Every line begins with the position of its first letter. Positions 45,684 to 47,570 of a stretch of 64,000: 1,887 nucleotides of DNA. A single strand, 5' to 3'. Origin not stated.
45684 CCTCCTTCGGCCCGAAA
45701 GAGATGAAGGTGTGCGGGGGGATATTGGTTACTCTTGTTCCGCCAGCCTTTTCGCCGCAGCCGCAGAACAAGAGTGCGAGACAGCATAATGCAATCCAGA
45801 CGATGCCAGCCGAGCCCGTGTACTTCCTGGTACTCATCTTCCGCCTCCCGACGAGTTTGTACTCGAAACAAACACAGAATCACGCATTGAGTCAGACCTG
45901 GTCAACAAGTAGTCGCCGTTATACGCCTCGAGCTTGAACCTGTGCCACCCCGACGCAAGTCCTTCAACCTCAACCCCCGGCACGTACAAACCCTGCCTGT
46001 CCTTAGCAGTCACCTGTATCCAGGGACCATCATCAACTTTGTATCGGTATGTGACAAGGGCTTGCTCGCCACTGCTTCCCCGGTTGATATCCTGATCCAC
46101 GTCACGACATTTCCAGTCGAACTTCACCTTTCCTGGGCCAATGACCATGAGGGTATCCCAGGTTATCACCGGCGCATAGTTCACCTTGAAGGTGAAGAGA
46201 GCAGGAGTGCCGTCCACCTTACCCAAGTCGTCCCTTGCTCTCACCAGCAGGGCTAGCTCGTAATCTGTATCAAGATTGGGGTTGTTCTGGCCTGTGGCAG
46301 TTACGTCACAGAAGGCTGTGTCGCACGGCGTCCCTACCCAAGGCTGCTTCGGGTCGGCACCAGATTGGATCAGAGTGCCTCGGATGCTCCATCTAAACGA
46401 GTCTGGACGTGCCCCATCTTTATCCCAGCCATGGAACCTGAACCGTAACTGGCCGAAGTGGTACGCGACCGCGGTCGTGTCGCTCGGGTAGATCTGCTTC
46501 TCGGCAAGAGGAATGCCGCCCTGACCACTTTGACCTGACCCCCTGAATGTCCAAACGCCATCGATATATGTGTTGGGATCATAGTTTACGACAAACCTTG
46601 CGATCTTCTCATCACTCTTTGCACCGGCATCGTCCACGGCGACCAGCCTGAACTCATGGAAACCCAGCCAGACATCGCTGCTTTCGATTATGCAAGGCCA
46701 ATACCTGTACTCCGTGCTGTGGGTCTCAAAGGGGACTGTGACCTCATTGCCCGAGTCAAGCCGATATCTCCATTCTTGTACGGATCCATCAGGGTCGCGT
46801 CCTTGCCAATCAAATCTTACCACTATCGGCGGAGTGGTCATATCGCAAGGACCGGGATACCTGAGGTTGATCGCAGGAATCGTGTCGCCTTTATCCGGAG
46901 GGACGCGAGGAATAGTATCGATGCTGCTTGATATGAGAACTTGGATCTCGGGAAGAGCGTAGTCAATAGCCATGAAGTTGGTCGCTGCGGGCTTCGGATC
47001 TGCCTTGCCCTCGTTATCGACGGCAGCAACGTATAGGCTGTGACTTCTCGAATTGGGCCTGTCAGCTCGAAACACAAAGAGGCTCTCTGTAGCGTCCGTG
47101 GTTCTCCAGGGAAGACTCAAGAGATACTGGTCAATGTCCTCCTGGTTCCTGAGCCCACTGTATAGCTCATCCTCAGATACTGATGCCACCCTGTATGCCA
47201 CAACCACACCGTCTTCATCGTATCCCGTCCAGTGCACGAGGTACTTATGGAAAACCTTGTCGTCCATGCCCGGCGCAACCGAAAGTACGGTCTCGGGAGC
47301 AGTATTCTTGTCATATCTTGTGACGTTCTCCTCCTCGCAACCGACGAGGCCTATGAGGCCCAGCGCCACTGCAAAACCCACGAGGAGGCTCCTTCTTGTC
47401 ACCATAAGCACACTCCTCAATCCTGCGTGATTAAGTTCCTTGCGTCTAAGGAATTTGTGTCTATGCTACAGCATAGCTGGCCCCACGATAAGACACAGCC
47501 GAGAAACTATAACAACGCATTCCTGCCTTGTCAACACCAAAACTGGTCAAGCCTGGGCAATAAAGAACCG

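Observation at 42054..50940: Mosaic cluster of four large surface proteins with shared domains and a possibly inactivated paralogue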

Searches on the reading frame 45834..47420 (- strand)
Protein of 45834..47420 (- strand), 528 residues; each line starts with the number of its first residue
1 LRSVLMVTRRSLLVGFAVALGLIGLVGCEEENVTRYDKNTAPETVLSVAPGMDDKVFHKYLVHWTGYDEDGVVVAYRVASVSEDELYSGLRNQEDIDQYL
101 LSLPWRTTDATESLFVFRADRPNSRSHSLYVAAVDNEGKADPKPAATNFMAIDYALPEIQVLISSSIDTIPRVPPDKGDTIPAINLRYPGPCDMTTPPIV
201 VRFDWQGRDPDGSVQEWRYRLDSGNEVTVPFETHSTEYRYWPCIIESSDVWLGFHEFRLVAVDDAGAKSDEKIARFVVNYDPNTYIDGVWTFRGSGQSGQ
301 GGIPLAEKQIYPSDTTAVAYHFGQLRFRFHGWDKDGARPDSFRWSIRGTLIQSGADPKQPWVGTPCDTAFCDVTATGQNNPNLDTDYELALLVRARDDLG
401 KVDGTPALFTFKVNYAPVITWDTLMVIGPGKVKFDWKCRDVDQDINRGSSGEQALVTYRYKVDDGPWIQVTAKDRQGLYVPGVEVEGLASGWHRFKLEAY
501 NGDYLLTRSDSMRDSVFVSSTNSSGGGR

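Call 3: search_protein_families(library=pfam, proteins=[window:45834-47420:-], max_evalue=1)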
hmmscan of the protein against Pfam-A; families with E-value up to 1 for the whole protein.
window:45834-47420:- (528 aa): 1 family
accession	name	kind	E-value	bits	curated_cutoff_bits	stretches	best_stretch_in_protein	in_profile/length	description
PF00385.30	Chromo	-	0.17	12.3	25.1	1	52-70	11-29/53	Chromo (CHRromatin Organisation MOdifier) domain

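Call 4: search_protein_families(library=ncbifam, proteins=[window:45834-47420:-], max_evalue=1)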
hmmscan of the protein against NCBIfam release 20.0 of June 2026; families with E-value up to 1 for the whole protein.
window:45834-47420:- (528 aa): 1 family
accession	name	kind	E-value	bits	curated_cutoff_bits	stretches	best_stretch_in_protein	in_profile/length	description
NF047446.1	barrel_OmpL47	domain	0.086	13.3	40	0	253-278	43-68/68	OmpL47-type beta-barrel domain-containing protein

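Call 62: search_protein_representatives(protein=window:45834-47405:-)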
Query: 523 residues. Proteins with E-value up to 0.001 (for the whole library): 280; up to 1e-10: 70; up to 1e-30: 3. The best 150 are listed.
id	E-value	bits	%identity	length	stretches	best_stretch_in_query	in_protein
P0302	3.8e-139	481.1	55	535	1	7-507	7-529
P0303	4.8e-125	434.6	51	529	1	3-507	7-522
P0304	2.0e-97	343.4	47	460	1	10-439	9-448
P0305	4.5e-29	117.8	32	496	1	6-415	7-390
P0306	8.7e-27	110.2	37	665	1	11-283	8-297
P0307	4.9e-26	107.8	32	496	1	11-439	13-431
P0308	2.9e-25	105.2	33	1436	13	183-280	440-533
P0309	1.6e-24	102.8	33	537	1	4-438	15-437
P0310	3.5e-24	101.6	35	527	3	9-283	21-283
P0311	1.2e-23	99.8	39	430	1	10-286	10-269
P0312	1.6e-23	99.5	30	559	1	2-414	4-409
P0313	5.4e-23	97.7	30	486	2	5-416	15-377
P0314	9.9e-23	96.8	31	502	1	16-418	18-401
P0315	8.1e-22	93.8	34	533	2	8-284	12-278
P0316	1.6e-21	92.9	35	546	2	12-287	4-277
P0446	1.4e-06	43.5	38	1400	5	412-466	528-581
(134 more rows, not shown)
